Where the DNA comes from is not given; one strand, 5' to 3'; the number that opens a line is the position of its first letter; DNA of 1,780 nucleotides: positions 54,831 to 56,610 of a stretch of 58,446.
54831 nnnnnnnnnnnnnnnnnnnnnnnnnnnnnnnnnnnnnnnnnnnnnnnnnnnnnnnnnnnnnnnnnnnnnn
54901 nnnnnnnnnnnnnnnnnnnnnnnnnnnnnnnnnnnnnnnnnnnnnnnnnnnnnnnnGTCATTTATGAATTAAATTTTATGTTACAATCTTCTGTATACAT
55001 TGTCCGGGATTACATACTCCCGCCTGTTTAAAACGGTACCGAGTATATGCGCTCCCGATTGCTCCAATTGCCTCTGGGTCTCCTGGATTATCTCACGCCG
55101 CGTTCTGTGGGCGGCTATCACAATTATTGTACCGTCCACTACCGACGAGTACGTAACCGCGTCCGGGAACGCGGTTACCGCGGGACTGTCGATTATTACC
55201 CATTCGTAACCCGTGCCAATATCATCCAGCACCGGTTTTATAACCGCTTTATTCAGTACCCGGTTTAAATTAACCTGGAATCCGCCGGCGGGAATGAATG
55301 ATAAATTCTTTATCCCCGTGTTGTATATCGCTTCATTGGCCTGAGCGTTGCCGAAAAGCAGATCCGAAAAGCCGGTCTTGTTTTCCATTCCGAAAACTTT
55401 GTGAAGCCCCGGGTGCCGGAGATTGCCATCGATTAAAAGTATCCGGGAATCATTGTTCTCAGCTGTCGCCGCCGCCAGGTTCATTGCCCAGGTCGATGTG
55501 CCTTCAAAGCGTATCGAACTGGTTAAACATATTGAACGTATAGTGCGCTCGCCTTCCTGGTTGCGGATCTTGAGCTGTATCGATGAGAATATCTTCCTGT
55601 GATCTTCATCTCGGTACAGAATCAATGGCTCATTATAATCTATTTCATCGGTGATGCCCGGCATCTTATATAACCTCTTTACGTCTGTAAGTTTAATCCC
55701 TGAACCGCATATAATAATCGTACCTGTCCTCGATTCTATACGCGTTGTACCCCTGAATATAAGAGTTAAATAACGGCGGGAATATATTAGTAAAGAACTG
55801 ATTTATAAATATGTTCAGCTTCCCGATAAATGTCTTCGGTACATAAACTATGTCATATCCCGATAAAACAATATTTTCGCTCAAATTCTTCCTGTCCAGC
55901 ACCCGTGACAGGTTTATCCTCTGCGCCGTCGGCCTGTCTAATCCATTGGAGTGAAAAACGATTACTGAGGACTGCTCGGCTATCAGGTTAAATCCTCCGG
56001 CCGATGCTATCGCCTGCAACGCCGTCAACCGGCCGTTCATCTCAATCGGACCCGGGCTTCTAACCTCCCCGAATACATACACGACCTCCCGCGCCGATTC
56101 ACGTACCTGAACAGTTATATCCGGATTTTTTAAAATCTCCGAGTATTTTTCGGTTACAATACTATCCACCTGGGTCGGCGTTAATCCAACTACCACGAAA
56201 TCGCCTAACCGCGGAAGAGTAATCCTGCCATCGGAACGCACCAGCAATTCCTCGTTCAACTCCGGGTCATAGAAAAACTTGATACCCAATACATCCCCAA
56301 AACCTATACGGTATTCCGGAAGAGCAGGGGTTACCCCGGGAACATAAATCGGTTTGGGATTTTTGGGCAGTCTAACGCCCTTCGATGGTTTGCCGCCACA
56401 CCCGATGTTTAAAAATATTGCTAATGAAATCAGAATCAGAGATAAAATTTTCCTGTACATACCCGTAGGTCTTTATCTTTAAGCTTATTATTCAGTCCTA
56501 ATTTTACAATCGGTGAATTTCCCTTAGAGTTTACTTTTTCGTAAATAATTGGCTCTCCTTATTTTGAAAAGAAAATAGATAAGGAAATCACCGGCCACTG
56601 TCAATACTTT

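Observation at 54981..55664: Stand-alone BY-kinase looks like a pseudokinase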

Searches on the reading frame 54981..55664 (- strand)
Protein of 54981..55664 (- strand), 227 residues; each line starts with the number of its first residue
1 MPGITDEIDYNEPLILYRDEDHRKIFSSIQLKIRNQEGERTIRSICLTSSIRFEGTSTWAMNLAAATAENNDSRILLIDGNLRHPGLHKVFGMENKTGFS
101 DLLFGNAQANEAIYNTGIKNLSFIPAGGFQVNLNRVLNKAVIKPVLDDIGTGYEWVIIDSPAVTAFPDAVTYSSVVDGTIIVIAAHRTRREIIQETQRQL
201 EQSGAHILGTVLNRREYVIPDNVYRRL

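Call 3: search_protein_families(library=ncbifam, proteins=[window:54981-55664:-], max_evalue=0.01)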
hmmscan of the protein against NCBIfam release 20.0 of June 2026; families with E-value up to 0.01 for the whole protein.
window:54981-55664:- (227 aa): 11 families
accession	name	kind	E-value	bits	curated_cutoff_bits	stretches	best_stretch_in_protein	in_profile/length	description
TIGR01007.1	eps_fam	subfamily_domain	1.5e-38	132.4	108.05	1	21-216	2-191/204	polysaccharide biosynthesis tyrosine autokinase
TIGR03018.1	pepcterm_TyrKin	hypoth_equivalog_domain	6.4e-35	120.4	230.65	1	20-213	13-207/207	XrtA-associated tyrosine autokinase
TIGR03029.1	EpsG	equivalog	2.8e-28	98.8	313.8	1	30-213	93-273/274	chain length determinant protein tyrosine kinase EpsG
NF008568.0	PRK11519.1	equivalog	2.6e-21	75.5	1068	1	57-213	541-696/720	tyrosine-protein kinase Wzc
NF007350.0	PRK09841.1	equivalog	1.2e-19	69.9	1248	1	45-213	534-701/726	tyrosine-protein kinase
TIGR01005.1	eps_transp_fam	subfamily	8.3e-19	67.2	411.7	1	45-216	549-719/754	exopolysaccharide transport protein family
TIGR01969.1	minD_arch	subfamily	1.8e-13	50.3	201.75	1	44-216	2-171/251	cell division ATPase MinD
TIGR01968.1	minD_bact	equivalog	1.4e-08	34.4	212.9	1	45-170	4-131/261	septum site-determining protein MinD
NF047398.1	AAA_KGGVGR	domain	2.1e-05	24.9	90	1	56-128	16-101/190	KGGVGR-motif variant AAA ATPase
TIGR03815.1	CpaE_hom_Actino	equivalog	9.9e-05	21.6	154.45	1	39-185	108-254/340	septum site-determining protein Ssd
NF041546.1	ParA_partition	equivalog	0.0011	18.6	180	0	55-79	12-35/203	ParA family partition ATPase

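Call 4: search_protein_families(library=pfam, proteins=[window:54981-55664:-], max_evalue=0.01)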
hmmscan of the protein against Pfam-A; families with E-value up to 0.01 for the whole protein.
window:54981-55664:- (227 aa): 3 families
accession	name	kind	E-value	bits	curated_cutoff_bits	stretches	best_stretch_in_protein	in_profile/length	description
PF13614.12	AAA_31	-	1.3e-06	28.9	27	1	55-162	14-127/177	AAA domain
PF10609.15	ParA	-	0.00064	19.7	27.1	1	55-221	16-181/246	NUBPL iron-transfer P-loop NTPase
PF06564.18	CBP_BcsQ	-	0.0025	17.8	21.3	1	54-188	13-150/234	Cellulose biosynthesis protein BcsQ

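Call 5: find_homologous_proteins(query=window:54981-55664:-, max_evalue=0.00001)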
Query window:54981-55664:- (227 aa): 23 proteins with E <= 0.00001 among 193 candidates.
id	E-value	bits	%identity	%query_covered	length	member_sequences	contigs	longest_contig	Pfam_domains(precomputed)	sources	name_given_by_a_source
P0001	5.8e-146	502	100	100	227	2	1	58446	PF13614.13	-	-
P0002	1.1e-72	262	55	96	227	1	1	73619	PF13614.13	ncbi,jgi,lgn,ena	-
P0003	2.7e-72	261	54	96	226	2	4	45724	PF13614.13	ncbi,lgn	-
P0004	2.7e-70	254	52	100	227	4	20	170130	PF10609.16,PF13614.13,PF06564.19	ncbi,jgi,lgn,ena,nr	ncbi:MAG: hypothetical protein CO189_00040 [candidate division Zixibacteria bacterium CG_4_9_14_3_um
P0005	4.1e-41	159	43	82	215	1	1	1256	PF10609.16,PF13614.13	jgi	-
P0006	1.8e-34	137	39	81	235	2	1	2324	-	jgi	jgi:capsular exopolysaccharide synthesis family protein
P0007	5.5e-32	129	35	89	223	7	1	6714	-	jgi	-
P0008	2.2e-31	127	37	91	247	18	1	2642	PF13614.13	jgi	jgi:capsular exopolysaccharide synthesis family protein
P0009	1.0e-28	118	35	92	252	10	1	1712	-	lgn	-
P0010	2.6e-28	117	33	86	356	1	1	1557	PF10609.16,PF01656.30,PF13614.13,PF00009.34,PF13807.12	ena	-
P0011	1.8e-27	114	36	81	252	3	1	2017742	PF10609.16,PF13614.13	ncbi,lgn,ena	-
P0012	1.2e-26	112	35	81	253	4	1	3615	PF13614.13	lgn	-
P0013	3.1e-26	110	36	81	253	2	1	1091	PF13614.13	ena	-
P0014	1.1e-25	109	34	81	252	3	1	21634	PF13614.13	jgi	jgi:protein-tyrosine kinase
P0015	7.6e-24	102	37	77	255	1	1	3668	PF10609.16,PF01656.30,PF13614.13,PF09140.18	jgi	jgi:capsular exopolysaccharide synthesis family protein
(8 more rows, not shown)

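Call 19: search_protein_representatives(protein=window:54981-55664:-)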
Query: 227 residues. Proteins with E-value up to 0.001 (for the whole library): 63973; up to 1e-10: 32330; up to 1e-30: 43. The best 150 are listed.
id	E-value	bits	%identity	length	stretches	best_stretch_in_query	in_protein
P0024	4.8e-69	248.5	54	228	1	10-227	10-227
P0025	1.5e-43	165.3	45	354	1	32-227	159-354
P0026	1.7e-40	155.3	39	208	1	29-227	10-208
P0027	2.1e-40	154.9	40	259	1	30-227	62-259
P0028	1.8e-37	145.4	36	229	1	13-227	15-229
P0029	2.6e-37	144.8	40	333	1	44-227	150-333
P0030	6.7e-36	140.2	38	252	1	32-227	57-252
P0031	7.3e-36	140.1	37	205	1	38-227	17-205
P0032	2.1e-35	138.6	37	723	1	34-227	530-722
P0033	2.4e-35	138.4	37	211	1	34-227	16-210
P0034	2.6e-35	138.3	36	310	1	38-227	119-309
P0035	2.7e-34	135.0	42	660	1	43-227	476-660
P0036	4.0e-34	134.4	35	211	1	38-226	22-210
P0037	4.7e-34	134.2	37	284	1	35-227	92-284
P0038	5.4e-34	134.0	38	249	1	28-227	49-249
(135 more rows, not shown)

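Call 26: search_solved_structures(query=P0001, show_alignments=3, max_evalue=0.00001)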
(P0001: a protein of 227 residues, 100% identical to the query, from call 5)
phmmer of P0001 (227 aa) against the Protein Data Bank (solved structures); distinct sequences matched with E-value up to 0.00001: 17.
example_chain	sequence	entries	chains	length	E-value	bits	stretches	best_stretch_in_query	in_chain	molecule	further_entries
4jmp_A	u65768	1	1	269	4.5e-23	85.2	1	26-215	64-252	C-terminal fragment of CapA, Protein tyrosine kinase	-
3bfv_A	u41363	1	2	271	4.7e-23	85.1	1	26-215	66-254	Membrane protein CapA1, Protein tyrosine kinase,Protein tyrosine kinase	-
2ved_A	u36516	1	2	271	4.7e-23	85.1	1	26-215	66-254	MEMBRANE PROTEIN CAPA1, PROTEIN TYROSINE KINASE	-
4jlv_A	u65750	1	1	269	6.2e-23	84.7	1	26-216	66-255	C-terminal fragment of Membrane protein CapA1, Putative uncharacterized protein capB1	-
6u1q_A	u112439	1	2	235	5.1e-22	81.7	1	44-215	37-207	VpsO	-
6z0p_A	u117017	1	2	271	8.3e-18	68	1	43-213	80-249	BceF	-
3cio_A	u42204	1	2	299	1.2e-15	60.9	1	47-213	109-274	Tyrosine-protein kinase etk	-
3la6_A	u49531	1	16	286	1.6e-14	57.2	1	56-214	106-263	Tyrosine-protein kinase wzc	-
9xgv_A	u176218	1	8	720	7.5e-14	55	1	57-214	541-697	Tyrosine-protein kinase wzc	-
9r62_I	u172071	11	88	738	8e-14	54.9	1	57-214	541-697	Tyrosine-protein kinase wzc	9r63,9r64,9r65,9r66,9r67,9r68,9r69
9exo_H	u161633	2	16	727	8.8e-13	51.5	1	55-213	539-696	Putative transmembrane protein Wzc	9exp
9i2q_D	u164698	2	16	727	8.8e-13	51.5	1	55-213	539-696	Putative transmembrane protein Wzc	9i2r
7nhr_A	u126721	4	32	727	8.8e-13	51.5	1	55-213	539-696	Putative transmembrane protein Wzc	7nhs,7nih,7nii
7ni2_A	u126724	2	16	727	8.8e-13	51.5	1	55-213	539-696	Tyrosine-protein kinase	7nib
9exq_D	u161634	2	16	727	8.8e-13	51.5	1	55-213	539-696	Putative transmembrane protein Wzc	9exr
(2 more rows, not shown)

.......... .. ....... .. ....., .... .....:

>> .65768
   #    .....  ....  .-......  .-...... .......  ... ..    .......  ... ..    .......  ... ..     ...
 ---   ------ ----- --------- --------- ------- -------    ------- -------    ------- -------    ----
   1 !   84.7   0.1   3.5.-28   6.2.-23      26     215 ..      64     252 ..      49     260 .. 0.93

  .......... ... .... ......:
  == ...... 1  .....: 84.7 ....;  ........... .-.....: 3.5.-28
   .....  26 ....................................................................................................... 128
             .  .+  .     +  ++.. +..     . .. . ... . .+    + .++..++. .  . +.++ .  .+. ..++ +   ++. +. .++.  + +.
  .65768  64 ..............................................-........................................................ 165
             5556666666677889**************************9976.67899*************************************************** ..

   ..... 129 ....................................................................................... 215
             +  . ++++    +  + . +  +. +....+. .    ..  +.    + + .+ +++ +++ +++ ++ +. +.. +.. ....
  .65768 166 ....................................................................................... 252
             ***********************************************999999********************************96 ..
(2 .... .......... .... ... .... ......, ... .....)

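Call 27: search_protein_families(library=ncbifam, alignment_id=A2, max_evalue=1e-10)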
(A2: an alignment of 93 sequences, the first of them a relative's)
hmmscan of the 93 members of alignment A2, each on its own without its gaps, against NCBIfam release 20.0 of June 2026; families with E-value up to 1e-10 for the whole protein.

A. member 1, P0001 (227 aa): 7 families
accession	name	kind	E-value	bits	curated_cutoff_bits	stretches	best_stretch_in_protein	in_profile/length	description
TIGR01007.1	eps_fam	subfamily_domain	1.5e-38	132.4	108.05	1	21-216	2-191/204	polysaccharide biosynthesis tyrosine autokinase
TIGR03018.1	pepcterm_TyrKin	hypoth_equivalog_domain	6.4e-35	120.4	230.65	1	20-213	13-207/207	XrtA-associated tyrosine autokinase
TIGR03029.1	EpsG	equivalog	2.8e-28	98.8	313.8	1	30-213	93-273/274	chain length determinant protein tyrosine kinase EpsG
NF008568.0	PRK11519.1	equivalog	2.6e-21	75.5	1068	1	57-213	541-696/720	tyrosine-protein kinase Wzc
NF007350.0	PRK09841.1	equivalog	1.2e-19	69.9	1248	1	45-213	534-701/726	tyrosine-protein kinase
TIGR01005.1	eps_transp_fam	subfamily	8.3e-19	67.2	411.7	1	45-216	549-719/754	exopolysaccharide transport protein family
TIGR01969.1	minD_arch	subfamily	1.8e-13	50.3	201.75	1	44-216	2-171/251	cell division ATPase MinD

B. families by the number of members that match (of 93 scanned): 9 families
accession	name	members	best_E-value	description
TIGR01007.1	eps_fam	93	1.2e-47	polysaccharide biosynthesis tyrosine autokinase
TIGR03018.1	pepcterm_TyrKin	93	1.2e-42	XrtA-associated tyrosine autokinase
TIGR03029.1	EpsG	93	5.6e-34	chain length determinant protein tyrosine kinase EpsG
TIGR01005.1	eps_transp_fam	92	2.7e-28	exopolysaccharide transport protein family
NF007350.0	PRK09841.1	90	1.2e-28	tyrosine-protein kinase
NF008568.0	PRK11519.1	87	1e-25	tyrosine-protein kinase Wzc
TIGR01969.1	minD_arch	25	5.9e-16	cell division ATPase MinD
TIGR01968.1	minD_bact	4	8.4e-13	septum site-determining protein MinD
TIGR03815.1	CpaE_hom_Actino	2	2.8e-13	septum site-determining protein Ssd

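Call 35: find_related_loci(query=A3, collection=genome_contigs, flank=6000)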
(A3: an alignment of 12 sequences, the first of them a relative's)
Query A3 (227 aa) in genome_contigs; peptide patterns used: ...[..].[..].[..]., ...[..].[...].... (x = any residue, [..] = any of these).
445 stretches matched a pattern; 398 encode a relative of the query (tblastn E <= 1e-3); the best 80 are kept; 80 distinct loci.
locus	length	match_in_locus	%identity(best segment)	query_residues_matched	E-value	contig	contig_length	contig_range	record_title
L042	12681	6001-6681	52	1-227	4e-79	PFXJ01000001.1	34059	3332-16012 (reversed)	MAG: candidate division Zixibacteria bacterium CG_4_9_14_3_um_filter_46_8 CG_4_9_14_3_um_filter_150_scaffold_808_c, whol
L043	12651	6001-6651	55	11-227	8e-81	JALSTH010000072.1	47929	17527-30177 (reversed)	MAG: Candidatus Zixiibacteriota bacterium isolate 356-308_metabat2_scaf2bin.092 356-308_scaffold_369_c1, whole genome sh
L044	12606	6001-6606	39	26-227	6e-47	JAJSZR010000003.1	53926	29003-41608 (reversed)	MAG: Deltaproteobacteria bacterium isolate NA091R45FWG174 FWG174_SeepSRB2_contig003_0053926bp, whole genome shotgun sequ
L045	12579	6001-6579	40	35-227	7e-47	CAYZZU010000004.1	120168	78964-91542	MAG TPA_asm: uncultured Nitrospirota bacterium isolate binchicken_co172_212 genome assembly, contig: NODE_42_length_1201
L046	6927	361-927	37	40-227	6e-42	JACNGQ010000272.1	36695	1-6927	MAG: Planctomycetota bacterium isolate NIOZ-UU13 NIOZ-UU_NODE_1182_length_36695_cov_10.1715, whole genome shotgun sequen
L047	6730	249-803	39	43-227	3e-42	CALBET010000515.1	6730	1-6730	MAG TPA_asm: uncultured Acidobacteria bacterium isolate ERR2206771_bin.47_CONCOCT_v1.1_MAG genome assembly, contig: ERZ8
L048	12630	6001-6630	36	21-227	8e-41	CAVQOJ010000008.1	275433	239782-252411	MAG: uncultured Holophagae bacterium isolate MFD09964.bin.1.228 genome assembly, contig: contig_29701, whole genome shot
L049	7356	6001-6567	38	39-227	4e-40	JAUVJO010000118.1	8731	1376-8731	MAG: Deltaproteobacteria bacterium isolate CSMAG_456 CSMAG_456_k127_4206477_length_8731_cov_78.1022, whole genome shotgu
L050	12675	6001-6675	36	12-227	3e-39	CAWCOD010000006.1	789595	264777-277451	MAG: uncultured Holophagae bacterium isolate MFD03804.bin.1.68 genome assembly, contig: contig_26237, whole genome shotg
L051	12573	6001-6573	36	37-227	3e-38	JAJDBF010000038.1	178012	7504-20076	MAG: Nitrospinaceae bacterium isolate OFTM7 OFTM7_37, whole genome shotgun sequence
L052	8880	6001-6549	37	45-227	2e-37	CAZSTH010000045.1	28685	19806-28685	MAG TPA_asm: uncultured Thermoanaerobaculia bacterium isolate SRP141376_co1_322 genome assembly, contig: NODE_3751_lengt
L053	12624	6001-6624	37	22-227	1e-37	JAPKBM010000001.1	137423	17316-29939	MAG: Planctomycetota bacterium isolate ANT-38 NODE_39_length_137423_cov_7.641947, whole genome shotgun sequence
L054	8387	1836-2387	38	43-227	3e-37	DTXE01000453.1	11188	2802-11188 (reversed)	MAG TPA_asm: Syntrophaceae bacterium isolate UWMA-0184 k99_598087, whole genome shotgun sequence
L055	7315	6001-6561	36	40-227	4e-37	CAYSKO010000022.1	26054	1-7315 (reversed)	MAG TPA_asm: uncultured Planctomycetia bacterium isolate SRP128246_co1_468 genome assembly, contig: NODE_3407_length_260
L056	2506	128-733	36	26-227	7e-37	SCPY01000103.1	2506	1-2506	MAG: bacterium isolate DP16D_bin.15 DP16D_bin.15-47575, whole genome shotgun sequence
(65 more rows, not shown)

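Call 39: predict_structure(alignment_id=A2)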
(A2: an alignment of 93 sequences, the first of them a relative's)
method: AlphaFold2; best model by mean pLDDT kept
length: 227 residues; sequences in the alignment: 93
mean_pLDDT: 91.5   pTM: 0.87
mean pLDDT of the five models: 91.5, 91.4, 91.1, 90.3, 90.2
residues with pLDDT >= 90: 188; 70-90: 18; 50-70: 15; < 50: 6
segments of 3 or more residues with pLDDT < 50: 1-4
pLDDT, mean of each block of 10 residues (from residue 1): 50 88 94 90 97 97 96 96 96 97 97 97 96 92 97 97 97 98 93 98 98 73 62
secondary structure, 60 per line:
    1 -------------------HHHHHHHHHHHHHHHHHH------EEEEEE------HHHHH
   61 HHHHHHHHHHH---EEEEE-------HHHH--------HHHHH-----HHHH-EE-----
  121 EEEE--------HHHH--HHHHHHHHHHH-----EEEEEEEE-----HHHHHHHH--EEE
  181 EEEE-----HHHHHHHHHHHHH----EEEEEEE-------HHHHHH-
elements in order: H20-37 E44-49 H56-71 E75-79 H87-90 H99-103 H109-112 E121-124 H133-136 H139-149 E155-162 H168-175 E178-184 H190-202 E207-213 H221-226

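Call 43: fold_search(model_id=the predicted structure, library=pdb)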
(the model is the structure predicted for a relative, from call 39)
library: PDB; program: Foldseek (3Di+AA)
matches with E <= 10: 1248; with E <= 0.001: 154
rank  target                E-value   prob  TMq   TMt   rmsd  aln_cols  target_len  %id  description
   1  4jmp                  1.4e-16  1.00  0.80  0.80   2.0       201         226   26  Crystal structure of the chimerical protein CapA2B2 (released 2014-02-05)
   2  4jlv                  1.7e-16  1.00  0.81  0.81   1.8       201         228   26  Crystal structure of the chimerical protein CapA1B1 in complex with ADP-Mg (released 2014-02-05)
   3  3bfv_A                1.8e-16  1.00  0.81  0.76   2.0       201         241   26  crystal structure of the chimerical protein CapAB (released 2008-06-24)
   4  3la6_A                7.8e-16  1.00  0.81  0.72   3.3       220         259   22  Octameric kinase domain of the E. coli tyrosine kinase Wzc with bound ADP (released 2010-08-25)
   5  2ved_B                8.9e-16  1.00  0.82  0.73   1.9       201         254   26  crystal structure of the chimerical mutant CapABK55M protein (released 2008-07-01)
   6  3la6_C                1.1e-15  1.00  0.81  0.71   2.5       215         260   23  Octameric kinase domain of the E. coli tyrosine kinase Wzc with bound ADP (released 2010-08-25)
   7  6u1q_B                1.1e-15  1.00  0.75  0.83   3.3       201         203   27  Crystal Structure of VpsO (VC0937) Kinase domain (released 2020-08-19)
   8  3la6_G                1.6e-15  1.00  0.80  0.71   2.6       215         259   23  Octameric kinase domain of the E. coli tyrosine kinase Wzc with bound ADP (released 2010-08-25)
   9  3la6_P                1.7e-15  1.00  0.76  0.68   1.9       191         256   25  Octameric kinase domain of the E. coli tyrosine kinase Wzc with bound ADP (released 2010-08-25)
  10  3la6_L                1.9e-15  1.00  0.80  0.71   2.4       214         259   23  Octameric kinase domain of the E. coli tyrosine kinase Wzc with bound ADP (released 2010-08-25)
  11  3la6_M                2.3e-15  1.00  0.80  0.71   3.7       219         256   23  Octameric kinase domain of the E. coli tyrosine kinase Wzc with bound ADP (released 2010-08-25)
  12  2ved_A                2.9e-15  1.00  0.78  0.70   1.6       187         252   28  crystal structure of the chimerical mutant CapABK55M protein (released 2008-07-01)
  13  3la6_J                2.9e-15  1.00  0.79  0.70   2.4       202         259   23  Octameric kinase domain of the E. coli tyrosine kinase Wzc with bound ADP (released 2010-08-25)
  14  3la6_F                2.9e-15  1.00  0.80  0.71   2.7       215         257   22  Octameric kinase domain of the E. coli tyrosine kinase Wzc with bound ADP (released 2010-08-25)
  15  3la6_D                3.1e-15  1.00  0.81  0.72   2.5       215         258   23  Octameric kinase domain of the E. coli tyrosine kinase Wzc with bound ADP (released 2010-08-25)
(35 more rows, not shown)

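Call 49: search_solved_structures(query=A2, max_evalue=0.001)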
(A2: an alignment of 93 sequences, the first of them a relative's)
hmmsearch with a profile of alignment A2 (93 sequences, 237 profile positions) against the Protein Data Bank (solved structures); distinct sequences matched with E-value up to 0.001: 49.
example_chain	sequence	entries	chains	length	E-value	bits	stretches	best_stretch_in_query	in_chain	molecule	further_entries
4jlv_A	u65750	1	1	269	3.5e-51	176.9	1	25-226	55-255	C-terminal fragment of Membrane protein CapA1, Putative uncharacterized protein capB1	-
6u1q_A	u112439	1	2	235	2.1e-50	174.3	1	31-224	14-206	VpsO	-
2ved_A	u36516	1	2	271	3.3e-50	173.7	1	24-224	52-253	MEMBRANE PROTEIN CAPA1, PROTEIN TYROSINE KINASE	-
3bfv_A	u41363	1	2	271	6.6e-50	172.7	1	24-224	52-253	Membrane protein CapA1, Protein tyrosine kinase,Protein tyrosine kinase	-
4jmp_A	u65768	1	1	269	7e-50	172.7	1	25-224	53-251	C-terminal fragment of CapA, Protein tyrosine kinase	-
6z0p_A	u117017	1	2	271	7.7e-43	149.6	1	14-223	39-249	BceF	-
3cio_A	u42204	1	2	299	3.1e-42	147.6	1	22-223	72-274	Tyrosine-protein kinase etk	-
3la6_A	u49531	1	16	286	1.5e-38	135.6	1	31-223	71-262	Tyrosine-protein kinase wzc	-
9xgv_A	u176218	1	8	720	8.9e-38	133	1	32-223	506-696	Tyrosine-protein kinase wzc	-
9r62_I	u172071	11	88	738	9.5e-38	132.9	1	32-223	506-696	Tyrosine-protein kinase wzc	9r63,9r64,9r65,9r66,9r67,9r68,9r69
7ni2_A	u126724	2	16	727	1.5e-37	132.3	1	30-223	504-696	Tyrosine-protein kinase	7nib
9i2q_D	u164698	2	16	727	1.5e-37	132.3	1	30-223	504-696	Putative transmembrane protein Wzc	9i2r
9exq_D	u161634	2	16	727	1.5e-37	132.3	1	30-223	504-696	Putative transmembrane protein Wzc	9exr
9exo_H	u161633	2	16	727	1.5e-37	132.3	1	30-223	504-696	Putative transmembrane protein Wzc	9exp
7nhr_A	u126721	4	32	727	1.5e-37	132.3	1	30-223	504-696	Putative transmembrane protein Wzc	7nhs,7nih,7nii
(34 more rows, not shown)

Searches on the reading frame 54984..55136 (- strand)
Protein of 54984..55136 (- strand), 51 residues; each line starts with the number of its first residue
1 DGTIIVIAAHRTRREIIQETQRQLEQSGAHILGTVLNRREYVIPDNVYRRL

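Call 51: search_solved_structures(query=window:54984-55136:-, max_evalue=10, show_alignments=5)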
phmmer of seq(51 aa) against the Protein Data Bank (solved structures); distinct sequences matched with E-value up to 10: 4.
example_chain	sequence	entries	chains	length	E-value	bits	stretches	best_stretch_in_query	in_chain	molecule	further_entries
6u1q_A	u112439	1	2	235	0.0077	19.5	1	1-39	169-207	VpsO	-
4jmp_A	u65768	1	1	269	1.1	12.8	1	4-39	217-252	C-terminal fragment of CapA, Protein tyrosine kinase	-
2ved_A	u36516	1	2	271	1.5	12.5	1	4-39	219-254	MEMBRANE PROTEIN CAPA1, PROTEIN TYROSINE KINASE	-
3bfv_A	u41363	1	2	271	1.5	12.5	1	4-39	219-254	Membrane protein CapA1, Protein tyrosine kinase,Protein tyrosine kinase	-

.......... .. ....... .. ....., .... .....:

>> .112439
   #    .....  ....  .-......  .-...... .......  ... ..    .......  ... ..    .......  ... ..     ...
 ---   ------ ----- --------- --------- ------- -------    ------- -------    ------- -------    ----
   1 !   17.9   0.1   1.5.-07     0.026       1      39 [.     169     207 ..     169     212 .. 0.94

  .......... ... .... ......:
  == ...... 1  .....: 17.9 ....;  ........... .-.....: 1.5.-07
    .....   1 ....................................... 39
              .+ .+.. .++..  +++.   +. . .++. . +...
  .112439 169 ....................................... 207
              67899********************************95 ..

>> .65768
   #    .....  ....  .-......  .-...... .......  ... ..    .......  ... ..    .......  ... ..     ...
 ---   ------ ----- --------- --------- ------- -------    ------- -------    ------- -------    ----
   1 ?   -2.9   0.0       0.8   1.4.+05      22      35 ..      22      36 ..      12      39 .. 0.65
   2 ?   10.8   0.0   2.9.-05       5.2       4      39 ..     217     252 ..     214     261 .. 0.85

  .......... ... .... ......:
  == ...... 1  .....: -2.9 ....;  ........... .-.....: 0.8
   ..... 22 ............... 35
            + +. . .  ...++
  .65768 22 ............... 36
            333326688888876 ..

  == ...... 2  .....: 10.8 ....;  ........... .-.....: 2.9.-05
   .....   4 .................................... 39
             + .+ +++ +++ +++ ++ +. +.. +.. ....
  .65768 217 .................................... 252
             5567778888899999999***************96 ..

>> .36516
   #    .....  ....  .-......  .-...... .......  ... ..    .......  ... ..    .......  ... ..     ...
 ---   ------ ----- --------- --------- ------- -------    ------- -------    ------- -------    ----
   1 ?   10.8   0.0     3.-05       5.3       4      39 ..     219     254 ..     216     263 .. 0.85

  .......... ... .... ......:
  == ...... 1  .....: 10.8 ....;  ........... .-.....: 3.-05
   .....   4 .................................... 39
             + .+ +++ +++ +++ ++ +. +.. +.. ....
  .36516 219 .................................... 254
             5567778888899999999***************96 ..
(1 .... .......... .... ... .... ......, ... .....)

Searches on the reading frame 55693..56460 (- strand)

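Call 3: search_protein_families(library=ncbifam, proteins=[window:55693-56460:-], max_evalue=0.01)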
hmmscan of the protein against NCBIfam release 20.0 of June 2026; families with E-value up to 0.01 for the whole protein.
window:55693-56460:- (255 aa): 4 families
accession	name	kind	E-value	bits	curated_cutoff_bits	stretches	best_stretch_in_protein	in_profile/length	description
TIGR03027.2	pepcterm_export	equivalog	8.7e-32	110.1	180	1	49-211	2-168/169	XrtA/PEP-CTERM system exopolysaccharide export protein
NF041843.1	EpsY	equivalog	7.8e-22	77.5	320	1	49-204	52-207/211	exopolysaccharide export protein EpsY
NF011658.0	PRK15078.1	subfamily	5.8e-20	71.4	333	1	49-210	84-252/380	polysaccharide export protein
TIGR03028.1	EpsE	equivalog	1.6e-19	70.2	262.65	1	49-209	1-161/239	polysaccharide export protein EpsE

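Call 4: search_protein_families(library=pfam, proteins=[window:55693-56460:-], max_evalue=0.01)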
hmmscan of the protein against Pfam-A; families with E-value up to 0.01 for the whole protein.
window:55693-56460:- (255 aa): 3 families
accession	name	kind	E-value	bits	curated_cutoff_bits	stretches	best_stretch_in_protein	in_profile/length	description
PF02563.21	Poly_export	-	6.7e-21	74.7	28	1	46-119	3-76/77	Polysaccharide biosynthesis/export protein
PF22461.2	SLBB_2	-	1.8e-11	44.4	27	1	127-207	3-79/79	SLBB domain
PF10531.15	SLBB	-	5.5e-08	32.9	27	1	126-169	1-44/55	SLBB domain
